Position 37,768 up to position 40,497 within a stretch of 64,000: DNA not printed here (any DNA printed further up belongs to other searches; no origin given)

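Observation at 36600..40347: Heptaheme c-type cytochrome lipoprotein plus a dedicated periplasmic parvulin PPIase, inserted between ftsY and the conserved M16-peptidase pair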

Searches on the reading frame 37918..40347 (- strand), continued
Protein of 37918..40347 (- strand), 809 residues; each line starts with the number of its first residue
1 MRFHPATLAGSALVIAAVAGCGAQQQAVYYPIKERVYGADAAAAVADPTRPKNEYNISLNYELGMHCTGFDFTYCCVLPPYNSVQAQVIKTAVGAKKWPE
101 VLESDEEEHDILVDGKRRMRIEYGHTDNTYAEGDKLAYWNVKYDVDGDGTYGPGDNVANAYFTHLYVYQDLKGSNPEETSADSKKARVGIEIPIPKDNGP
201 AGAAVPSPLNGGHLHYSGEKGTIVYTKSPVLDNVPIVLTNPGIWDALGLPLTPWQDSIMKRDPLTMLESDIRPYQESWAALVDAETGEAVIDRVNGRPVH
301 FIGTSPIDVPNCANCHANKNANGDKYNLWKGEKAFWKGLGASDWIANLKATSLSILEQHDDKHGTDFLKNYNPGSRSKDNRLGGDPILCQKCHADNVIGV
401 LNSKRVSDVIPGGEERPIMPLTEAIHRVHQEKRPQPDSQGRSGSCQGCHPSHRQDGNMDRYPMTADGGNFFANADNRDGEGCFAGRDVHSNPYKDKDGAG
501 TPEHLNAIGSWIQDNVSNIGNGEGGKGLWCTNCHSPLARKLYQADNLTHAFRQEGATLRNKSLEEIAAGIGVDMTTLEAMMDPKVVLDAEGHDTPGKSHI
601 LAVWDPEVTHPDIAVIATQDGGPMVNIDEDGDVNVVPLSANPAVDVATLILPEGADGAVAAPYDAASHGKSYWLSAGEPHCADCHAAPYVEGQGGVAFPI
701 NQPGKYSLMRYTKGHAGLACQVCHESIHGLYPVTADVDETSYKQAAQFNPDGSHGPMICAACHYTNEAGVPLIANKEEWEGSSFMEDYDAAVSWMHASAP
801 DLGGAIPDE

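Call 22: find_related_loci(query=A1, collection=genome_contigs, flank=8000)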
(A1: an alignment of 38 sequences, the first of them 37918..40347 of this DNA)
Query A1 (809 aa) in genome_contigs; peptide patterns used: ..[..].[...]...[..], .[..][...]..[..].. (x = any residue, [..] = any of these).
600 stretches matched a pattern (row limit reached: there are more); 367 encode a relative of the query (tblastn E <= 1e-3); the best 80 are kept; 80 distinct loci.
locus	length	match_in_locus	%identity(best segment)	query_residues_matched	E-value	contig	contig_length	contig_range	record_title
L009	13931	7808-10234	79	1-809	0e+0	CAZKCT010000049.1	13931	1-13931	MAG TPA_asm: uncultured Piscirickettsiaceae bacterium isolate SRP077602_co8_34 genome assembly, contig: NODE_6329_length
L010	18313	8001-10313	71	40-809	0e+0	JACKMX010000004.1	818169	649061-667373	MAG: Chromatiaceae bacterium isolate HK-STAS-PROT-129 HK-STAS-PROT-129_4, whole genome shotgun sequence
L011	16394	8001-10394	68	1-809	0e+0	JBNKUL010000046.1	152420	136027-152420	MAG: Thiohalomonadaceae bacterium isolate A1A2.bin.45.orig k141_1214959, whole genome shotgun sequence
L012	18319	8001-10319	71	37-809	0e+0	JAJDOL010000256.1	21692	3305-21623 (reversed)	MAG: Chromatiaceae bacterium isolate MASpbin.6 k141_1403777, whole genome shotgun sequence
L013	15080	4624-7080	67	7-809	0e+0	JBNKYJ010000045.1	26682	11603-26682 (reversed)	MAG: Sedimenticolaceae bacterium isolate D1D2.bin.26.orig k141_1060986, whole genome shotgun sequence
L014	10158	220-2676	67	7-809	0e+0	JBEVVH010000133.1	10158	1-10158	MAG: Candidatus Thiodiazotropha sp. isolate AUST2 L127 c_000000000141, whole genome shotgun sequence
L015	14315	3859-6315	67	7-809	0e+0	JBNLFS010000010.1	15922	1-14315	MAG: Candidatus Thiodiazotropha sp. isolate C1.bin.37.orig k141_1641381, whole genome shotgun sequence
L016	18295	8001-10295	70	46-809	0e+0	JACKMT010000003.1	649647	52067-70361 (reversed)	MAG: Chromatiaceae bacterium isolate HK-STAS-PROT-125 HK-STAS-PROT-125_3, whole genome shotgun sequence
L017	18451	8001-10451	67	1-809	0e+0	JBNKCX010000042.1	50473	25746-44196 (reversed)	MAG: Sedimenticolaceae bacterium isolate F1F2.bin.14.orig k141_743867, whole genome shotgun sequence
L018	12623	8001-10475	65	7-809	0e+0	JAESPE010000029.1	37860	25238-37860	MAG: gamma proteobacterium endosymbiont of Lamellibrachia anaximandri isolate Eratosthenes 1 29, whole genome shotgun se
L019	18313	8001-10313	70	42-809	0e+0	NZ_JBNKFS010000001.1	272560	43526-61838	MAG: Sedimenticola sp. isolate E1E2.bin.5.strict NODE_1_length_272560_cov_11.838203, whole genome shotgun sequence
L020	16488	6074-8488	69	8-809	0e+0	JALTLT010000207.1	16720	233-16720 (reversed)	MAG: Gammaproteobacteria bacterium isolate S139_metabat1_scaf2bin.067 S139_NODE_2897_length_16720_cov_7.567227, whole ge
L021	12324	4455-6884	68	6-809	0e+0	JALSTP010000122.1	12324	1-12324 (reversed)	MAG: Sedimenticola sp. isolate 356-308_metabat2_scaf2bin.112 356-308_scaffold_3251_c1, whole genome shotgun sequence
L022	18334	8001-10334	70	31-807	0e+0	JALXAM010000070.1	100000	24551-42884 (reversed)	MAG: Sedimenticola sp. isolate T2_metabat1_scaf2bin.270 T2_NODE_77_length_100000_cov_8.493186, whole genome shotgun sequ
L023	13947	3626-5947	70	40-809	0e+0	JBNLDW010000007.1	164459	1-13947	MAG: Sedimenticolaceae bacterium isolate C1C2.bin.40.orig k141_1134989, whole genome shotgun sequence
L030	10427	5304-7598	70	49-809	0e+0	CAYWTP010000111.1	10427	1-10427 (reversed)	MAG TPA_asm: uncultured Ectothiorhodospiraceae bacterium isolate SRP214966_co3_144 genome assembly, contig: NODE_10689_l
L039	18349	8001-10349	68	18-807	0e+0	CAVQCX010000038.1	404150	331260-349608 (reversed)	MAG: uncultured Gammaproteobacteria bacterium isolate MFD02416.bin.1.273 genome assembly, contig: contig_97417, whole ge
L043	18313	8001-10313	68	41-809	0e+0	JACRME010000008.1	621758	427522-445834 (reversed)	MAG: Nitrosomonadales bacterium isolate NC_groundwater_1899_Pr3_S2p5_59_14 SR2-18-S2p5_coassembly_scaffold_82100, whole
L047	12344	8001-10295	66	43-804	0e+0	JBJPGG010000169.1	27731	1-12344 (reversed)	MAG: Methylococcaceae bacterium isolate bin_01_a k141_1216280, whole genome shotgun sequence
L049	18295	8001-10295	68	47-807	0e+0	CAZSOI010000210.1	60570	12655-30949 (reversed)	MAG TPA_asm: uncultured Burkholderiaceae bacterium isolate SRP140028_co1_189 genome assembly, contig: k141_6132672, whol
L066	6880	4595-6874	64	49-807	0e+0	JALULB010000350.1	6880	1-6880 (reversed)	MAG: Sedimenticola sp. isolate S144_metabat2_scaf2bin.190_VB S144_NODE_7804_length_6880_cov_1.193840, whole genome shotg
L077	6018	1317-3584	59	37-807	0e+0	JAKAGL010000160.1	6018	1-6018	MAG: bacterium isolate WY2.bin26 NODE_24774_length_6018_cov_0.999151, whole genome shotgun sequence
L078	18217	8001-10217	60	53-807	0e+0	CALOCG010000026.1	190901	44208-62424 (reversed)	MAG: Nitrospinota bacterium isolate LOGT_bin.0048 genome assembly, contig: contig_31142, whole genome shotgun sequence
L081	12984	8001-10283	57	38-807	0e+0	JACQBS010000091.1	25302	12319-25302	MAG: Nitrospinota bacterium isolate NC_groundwater_948_Pr1_S-0.2um_39_25 Montesol18-Sp2_coassembly_scaffold_457519, whol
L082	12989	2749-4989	58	53-809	0e+0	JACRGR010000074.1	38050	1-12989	MAG: Nitrospinota bacterium isolate NC_groundwater_1756_Pr3_B-0.1um_59_45 SR-2_scaffold_141_3366353, whole genome shotgu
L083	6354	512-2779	57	44-807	0e+0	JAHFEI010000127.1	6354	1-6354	MAG: Nitrospinales bacterium isolate nzgw265 NODE_39153_length_6355_cov_2.203080, whole genome shotgun sequence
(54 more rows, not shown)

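Call 28: search_protein_families(library=pfam, proteins=[L030:71-1738:+, L047:5070-5600:+, L066:1492-3999:+, L039:2274-3254:+, L066:734-1411:+, L043:7198-7773:+, L001:13978-14514:+], max_evalue=0.001)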
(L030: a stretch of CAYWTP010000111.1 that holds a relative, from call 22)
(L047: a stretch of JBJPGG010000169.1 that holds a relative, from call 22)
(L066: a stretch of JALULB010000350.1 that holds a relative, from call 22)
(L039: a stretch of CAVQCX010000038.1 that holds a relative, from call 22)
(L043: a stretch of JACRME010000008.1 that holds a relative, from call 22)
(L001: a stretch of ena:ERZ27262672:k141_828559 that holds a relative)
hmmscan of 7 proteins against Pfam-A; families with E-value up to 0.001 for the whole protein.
L030:71-1738:+ (555 aa): 1 family
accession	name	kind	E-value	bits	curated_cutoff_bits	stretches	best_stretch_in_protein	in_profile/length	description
PF00115.25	COX1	-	5.1e-90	302.8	34.8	1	25-475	3-436/436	Cytochrome C and Quinol oxidase polypeptide I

L047:5070-5600:+ (176 aa): 2 families
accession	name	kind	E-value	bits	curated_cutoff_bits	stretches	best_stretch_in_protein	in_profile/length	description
PF00116.26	COX2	-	1.4e-08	35.1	22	1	85-156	46-117/120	Cytochrome C oxidase subunit II, periplasmic domain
PF13473.12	Cupredoxin_1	-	5.5e-05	23.6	27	1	68-142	20-93/104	Cupredoxin-like domain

L066:1492-3999:+ (835 aa): 5 families
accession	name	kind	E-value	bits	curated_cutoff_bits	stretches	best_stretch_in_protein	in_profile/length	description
PF00122.25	E1-E2_ATPase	-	2.2e-48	164.6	28.1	1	325-499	4-180/181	E1-E2 ATPase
PF00702.32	Hydrolase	-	2.7e-29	103.4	26.4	1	516-729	1-191/191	haloacid dehalogenase-like hydrolase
PF12156.14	ATPase-cat_bd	-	1.3e-22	80.8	27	1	15-98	1-84/86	Putative metal-binding domain of cation transport ATPase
PF00403.32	HMA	-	6.5e-09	36.5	24.8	1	108-166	3-61/62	Heavy-metal-associated domain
PF12710.13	HAD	-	0.00036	21.5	27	1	630-725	69-188/189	haloacid dehalogenase-like hydrolase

L039:2274-3254:+ (326 aa): 6 families
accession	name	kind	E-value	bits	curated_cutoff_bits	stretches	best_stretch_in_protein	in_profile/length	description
PF12796.13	Ank_2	-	9.8e-30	103.4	27.3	2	144-230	4-87/90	Ankyrin repeats (3 copies)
PF00023.36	Ank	-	6.7e-28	95.6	21.1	3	169-200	1-32/33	Ankyrin repeat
PF13637.12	Ank_4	-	2.1e-27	95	22.7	3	186-223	13-50/50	Ankyrin repeats (many copies)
PF13606.12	Ank_3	-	3.4e-21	73.2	22.3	1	169-198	1-30/30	Ankyrin repeat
PF13857.12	Ank_5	-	5.4e-16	59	27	1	162-207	8-53/56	Ankyrin repeats (many copies)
PF24521.3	Ank_KRIT1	-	1.2e-07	31.9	80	1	144-245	25-126/149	KRIT1 ankyrin-repeats domain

L066:734-1411:+ (225 aa): 3 families
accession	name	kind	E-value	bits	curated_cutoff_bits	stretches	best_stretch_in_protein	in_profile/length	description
PF00034.26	Cytochrom_C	-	7.1e-17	62.9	21.3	2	50-124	3-89/90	Cytochrome c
PF13442.11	Cytochrome_CBB3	-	6.1e-14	52.6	27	2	54-120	10-67/68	Cytochrome C oxidase, cbb3-type, subunit III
PF09832.14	DUF2059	-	0.00018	21.9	23.6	0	103-123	9-29/60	Uncharacterized protein conserved in bacteria (DUF2059)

L043:7198-7773:+ (191 aa): 5 families
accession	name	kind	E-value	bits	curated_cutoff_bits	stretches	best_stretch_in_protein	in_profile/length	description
PF03264.19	Cytochrom_NNT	-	3.2e-67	226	24.1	1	23-189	8-173/174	NapC/NirT cytochrome c family, N-terminal region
PF14522.11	Cytochrome_C7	-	8.6e-09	35.5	24.8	1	140-183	12-51/67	Cytochrome c7 and related cytochrome c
PF14537.11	Cytochrom_c3_2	-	1.2e-05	26.1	25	0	137-182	22-66/79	Cytochrome c3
PF22113.1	Mtrc-MtrF_II-IV_dom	-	2e-05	24.6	30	1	52-183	7-130/176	Outer membrane cytochrome MtrC/MtrF-like, domains II/IV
PF02085.21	Cytochrom_CIII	-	2.6e-05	24.9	22.9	0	139-184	44-86/101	Class III cytochrome C family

L001:13978-14514:+ (178 aa): 4 families
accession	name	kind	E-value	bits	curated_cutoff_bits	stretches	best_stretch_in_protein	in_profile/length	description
PF00578.27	AhpC-TSA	-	1.8e-19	70.4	26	1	38-154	4-122/124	AhpC/TSA family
PF08534.16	Redoxin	-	4.8e-15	56.1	26.6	1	39-159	6-134/148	Redoxin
PF13905.12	Thioredoxin_8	-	8.9e-08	32.8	27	1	59-153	1-94/94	Thioredoxin-like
PF00085.26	Thioredoxin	-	0.00029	21.2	23.5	1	58-76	17-35/103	Thioredoxin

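Call 29: search_protein_families(library=ncbifam, proteins=[L030:71-1738:+, L047:5070-5600:+, L066:734-1411:+, L043:7198-7773:+, L001:13978-14514:+], max_evalue=0.001)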
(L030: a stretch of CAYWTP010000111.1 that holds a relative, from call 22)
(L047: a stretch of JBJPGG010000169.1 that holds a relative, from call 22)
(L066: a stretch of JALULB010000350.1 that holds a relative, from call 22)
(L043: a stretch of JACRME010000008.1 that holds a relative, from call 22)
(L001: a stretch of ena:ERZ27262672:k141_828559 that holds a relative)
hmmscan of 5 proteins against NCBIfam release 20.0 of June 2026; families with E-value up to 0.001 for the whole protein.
L030:71-1738:+ (555 aa): 7 families
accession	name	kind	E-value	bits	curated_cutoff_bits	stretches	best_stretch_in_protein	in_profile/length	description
TIGR02891.1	CtaD_CoxA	equivalog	1.1e-27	96.8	670.75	1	34-498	17-476/504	cytochrome c oxidase subunit I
NF050116.1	cyt_aa3_Actin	exception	1.6e-17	63.6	880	1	226-492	228-471/522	aa3-type cytochrome oxidase subunit I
NF041075.1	quin_ox_SoxB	equivalog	1.7e-13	50.4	700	1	31-485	11-452/468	proton pump complex quinol oxidase subunit SoxB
TIGR00780.1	ccoN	equivalog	9.6e-11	41.2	583.15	1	76-503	62-470/474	cytochrome-c oxidase, cbb3-type subunit I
TIGR02843.1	CyoB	equivalog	1.5e-10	40.2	1020.35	1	233-488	283-516/646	cytochrome o ubiquinol oxidase subunit I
NF011053.0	PRK14485.1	subfamily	1.7e-08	33.2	1080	1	199-507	171-476/716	putative bifunctional cbb3-type cytochrome c oxidase subunit I/II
NF011592.0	PRK15017.1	equivalog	1e-07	31.1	1271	1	228-452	280-486/663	cytochrome o ubiquinol oxidase subunit I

L047:5070-5600:+ (176 aa): 4 families
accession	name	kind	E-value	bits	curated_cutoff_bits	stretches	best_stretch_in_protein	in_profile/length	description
TIGR02866.1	CoxB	equivalog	1e-16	61.1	147.7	1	85-164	118-197/202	cytochrome c oxidase subunit II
NF050117.1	aa3_CtaC_Actin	exception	4.2e-11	42.5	250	1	86-165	160-239/244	aa3-type cytochrome oxidase subunit II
TIGR04246.1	nitrous_NosZ_Gp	equivalog_domain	5.8e-09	34.8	625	1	63-155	476-573/578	Sec-dependent nitrous-oxide reductase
TIGR01433.1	CyoA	equivalog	0.00054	19.4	266.2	1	86-165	140-222/226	ubiquinol oxidase subunit II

L066:734-1411:+ (225 aa): 8 families
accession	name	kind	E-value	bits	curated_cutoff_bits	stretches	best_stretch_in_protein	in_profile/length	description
NF049874.1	PdsA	exception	6.8e-16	58.7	330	1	53-221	23-196/198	periplasmic diheme shuttle PdsA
NF050122.1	bc1_QcrC_actin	exception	6.5e-09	35.5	200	1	13-165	9-158/253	cytochrome bc1 complex diheme cytochrome c subunit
TIGR00782.1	ccoP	equivalog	3e-07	30.1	179.95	1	55-224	115-283/285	cytochrome-c oxidase, cbb3-type subunit III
NF045930.1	Cytc6PetJCyano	equivalog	5.3e-06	26.3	135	0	44-120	24-101/110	cytochrome c6 PetJ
NF045773.1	cytochro_C550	exception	6.6e-05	22.8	125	0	54-121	56-116/118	cytochrome c550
NF011054.0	PRK14486.1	equivalog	0.00013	21.6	447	0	153-219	225-287/294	putative bifunctional cbb3-type cytochrome c oxidase subunit II/cytochrome c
TIGR03872.1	cytochrome_MoxG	equivalog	0.0007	19.7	147.8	0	55-131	52-128/133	cytochrome c(L), periplasmic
NF045774.1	cytochro_C551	exception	0.00076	19.4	118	0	54-122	46-107/110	cytochrome c551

L043:7198-7773:+ (191 aa): 9 families
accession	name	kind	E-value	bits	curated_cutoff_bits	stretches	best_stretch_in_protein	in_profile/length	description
TIGR02161.1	napC_nirT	subfamily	2.9e-67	226.1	310.6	1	21-190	15-184/185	periplasmic nitrate (or nitrite) reductase c-type cytochrome, NapC/NirT family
TIGR02162.1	torC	equivalog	4.6e-63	213.8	478.2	1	26-189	20-182/387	pentaheme c-type cytochrome TorC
NF007906.0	PRK10617.1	equivalog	5.6e-56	189.6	349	1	17-190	21-193/200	cytochrome c-type protein NapC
NF011606.0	PRK15032.1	equivalog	4.9e-50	170.8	455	1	26-189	17-183/390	pentaheme c-type cytochrome TorC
TIGR03153.1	cytochr_NrfH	equivalog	4.4e-15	55.9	134.2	1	27-185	4-138/138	cytochrome c nitrite reductase small subunit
TIGR03146.1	cyt_nit_nrfB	equivalog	1.9e-05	25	166.6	0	128-181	96-142/145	cytochrome c nitrite reductase pentaheme subunit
TIGR03508.1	decahem_SO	subfamily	9.2e-05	22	192.2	0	45-98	64-112/258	DmsE family decaheme c-type cytochrome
NF041198.1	UshA_like_PCGU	equivalog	9.7e-05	21.1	275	0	137-181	468-509/519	UshA-like (seleno)protein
NF008659.0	PRK11659.1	equivalog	0.00036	20.3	184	0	53-183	48-170/188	cytochrome c nitrite reductase pentaheme subunit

L001:13978-14514:+ (178 aa): 9 families
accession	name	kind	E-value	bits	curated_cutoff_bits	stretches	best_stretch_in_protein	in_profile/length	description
NF002854.0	PRK03147.1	subfamily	1.6e-17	63.9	170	1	40-162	43-161/176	thiol-disulfide oxidoreductase ResA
NF047696.1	ThlDiSintTplARhiz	equivalog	1.2e-15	57.9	230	1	34-151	72-191/219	thiol:disulfide interchange protein TlpA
TIGR00385.1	dsbE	subfamily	1.2e-10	41.3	123.15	1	56-176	60-173/173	DsbE family thiol:disulfide interchange protein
NF041202.1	StoA_CxxC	exception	2.9e-08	33.8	210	1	58-161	51-152/163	endospore biogenesis thiol-disulfide oxidoreductase StoA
NF041054.1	WAxxUGC_long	equivalog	6.2e-07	29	300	1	38-156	83-197/354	ResA-like WAxxUGC motif-containing protein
NF011941.0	PRK15412.1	equivalog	9.4e-07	28.5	359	1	57-176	66-178/185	thiol:disulfide interchange protein DsbE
NF053650.1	PerredPrxQDein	equivalog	1.8e-06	28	260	1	40-138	2-100/148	thioredoxin-dependent peroxiredoxin PrxQ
TIGR01068.1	thioredoxin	equivalog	4.3e-06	26.8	96.8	1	58-81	13-36/101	thioredoxin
NF006960.0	PRK09437.1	equivalog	4.7e-05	23.4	140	1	39-137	10-109/156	thioredoxin-dependent thiol peroxidase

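Call 31: predict_structure(alignment_id=A1)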
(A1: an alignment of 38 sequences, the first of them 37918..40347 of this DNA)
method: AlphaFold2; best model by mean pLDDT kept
length: 809 residues; sequences in the alignment: 38
mean_pLDDT: 77.2   pTM: 0.82
mean pLDDT of the five models: 77.2, 77.0, 75.6, 73.1, 69.6
residues with pLDDT >= 90: 166; 70-90: 441; 50-70: 143; < 50: 59
segments of 3 or more residues with pLDDT < 50: 1-4, 18-34, 36-44, 68-78, 204-210, 667-673
pLDDT, mean of each block of 10 residues (from residue 1): 45 51 40 44 68 92 53 48 84 91 88 93 74 59 84 82 81 81 86 71 45 80 76 78 81 68 78 80 94 92 76 74 77 90 85 80 78 78 75 54 64 68 71 90 77 71 81 85 71 73 90 90 82 85 86 91 97 95 92 87 70 80 80 78 82 88 55 59 91 72 79 82 69 69 83 84 94 89 92 87 73
secondary structure, 60 per line:
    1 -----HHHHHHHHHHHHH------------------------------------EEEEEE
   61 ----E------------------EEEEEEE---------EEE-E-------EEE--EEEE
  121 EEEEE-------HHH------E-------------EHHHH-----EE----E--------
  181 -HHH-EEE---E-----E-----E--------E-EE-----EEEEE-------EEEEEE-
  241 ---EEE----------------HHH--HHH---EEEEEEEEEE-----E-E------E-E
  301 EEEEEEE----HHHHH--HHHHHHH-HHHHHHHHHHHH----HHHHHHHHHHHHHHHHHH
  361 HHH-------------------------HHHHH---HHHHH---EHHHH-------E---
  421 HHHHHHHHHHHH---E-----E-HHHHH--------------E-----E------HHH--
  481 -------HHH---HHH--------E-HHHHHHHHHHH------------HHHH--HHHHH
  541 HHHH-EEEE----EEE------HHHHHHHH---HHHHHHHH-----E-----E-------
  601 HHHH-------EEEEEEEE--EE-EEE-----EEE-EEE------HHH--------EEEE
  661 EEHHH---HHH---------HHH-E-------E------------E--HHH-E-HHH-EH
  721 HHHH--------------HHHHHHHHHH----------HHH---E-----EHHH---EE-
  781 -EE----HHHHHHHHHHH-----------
elements in order (helices of 4 or more, strands of 3 or more residues): H6-18 E55-60 E84-90 E100-102 E112-114 E117-125 H157-160 E186-188 E222-226 E234-239 E244-246 E274-283 E300-307 H312-316 H319-325 H327-338 H343-363 H389-393 H397-401 H406-409 H421-432 H444-448 H507-517 H530-533 H536-544 E546-549 E554-556 H563-570 H574-581 H601-604 E612-619 E625-627 E633-635 E637-639 E657-662 H720-724 H739-748 H788-798
